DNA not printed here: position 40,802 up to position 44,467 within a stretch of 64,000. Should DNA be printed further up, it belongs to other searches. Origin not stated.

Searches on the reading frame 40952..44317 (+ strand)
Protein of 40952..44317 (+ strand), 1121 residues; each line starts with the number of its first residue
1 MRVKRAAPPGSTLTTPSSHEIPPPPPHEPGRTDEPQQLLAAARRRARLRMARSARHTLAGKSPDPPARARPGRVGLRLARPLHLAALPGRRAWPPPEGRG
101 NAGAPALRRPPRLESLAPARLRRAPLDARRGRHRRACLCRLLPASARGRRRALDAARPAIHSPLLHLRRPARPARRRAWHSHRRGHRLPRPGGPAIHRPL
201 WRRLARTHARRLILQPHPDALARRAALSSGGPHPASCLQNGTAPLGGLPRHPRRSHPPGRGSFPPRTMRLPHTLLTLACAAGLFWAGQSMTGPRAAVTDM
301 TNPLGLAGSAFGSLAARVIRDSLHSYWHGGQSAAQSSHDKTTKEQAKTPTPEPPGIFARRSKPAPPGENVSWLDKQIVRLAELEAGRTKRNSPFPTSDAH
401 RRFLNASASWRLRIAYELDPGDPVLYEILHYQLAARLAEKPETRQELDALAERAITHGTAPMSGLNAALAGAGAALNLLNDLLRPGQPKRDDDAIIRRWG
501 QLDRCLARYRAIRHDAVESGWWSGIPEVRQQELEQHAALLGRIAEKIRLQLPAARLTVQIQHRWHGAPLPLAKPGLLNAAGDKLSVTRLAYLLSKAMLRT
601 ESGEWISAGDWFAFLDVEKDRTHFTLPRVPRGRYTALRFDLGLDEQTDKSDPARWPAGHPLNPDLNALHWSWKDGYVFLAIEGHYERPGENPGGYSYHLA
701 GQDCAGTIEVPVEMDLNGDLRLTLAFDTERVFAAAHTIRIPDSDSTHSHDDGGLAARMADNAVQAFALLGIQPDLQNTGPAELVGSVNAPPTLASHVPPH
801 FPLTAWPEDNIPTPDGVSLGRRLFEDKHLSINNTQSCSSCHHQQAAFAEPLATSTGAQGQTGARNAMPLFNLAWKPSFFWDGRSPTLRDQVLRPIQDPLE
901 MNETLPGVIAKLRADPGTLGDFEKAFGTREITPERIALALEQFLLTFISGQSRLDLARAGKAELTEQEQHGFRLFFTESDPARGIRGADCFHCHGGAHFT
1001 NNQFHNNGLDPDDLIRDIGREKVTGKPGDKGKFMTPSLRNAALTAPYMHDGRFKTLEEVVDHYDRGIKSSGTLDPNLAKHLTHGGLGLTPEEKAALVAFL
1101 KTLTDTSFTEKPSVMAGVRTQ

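Call 47: search_protein_families(library=pfam, max_evalue=0.00001, proteins=[window:40952-44317:+])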
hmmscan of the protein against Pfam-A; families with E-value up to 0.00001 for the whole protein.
window:40952-44317:+ (1121 aa): 2 families
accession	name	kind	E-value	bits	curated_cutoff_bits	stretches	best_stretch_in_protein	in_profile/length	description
PF03150.19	CCP_MauG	-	2.7e-50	171.3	25.6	1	815-961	2-147/149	Di-haem cytochrome c peroxidase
PF20243.3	MbnP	-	1.3e-27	97.4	27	1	555-743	3-184/189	MbnP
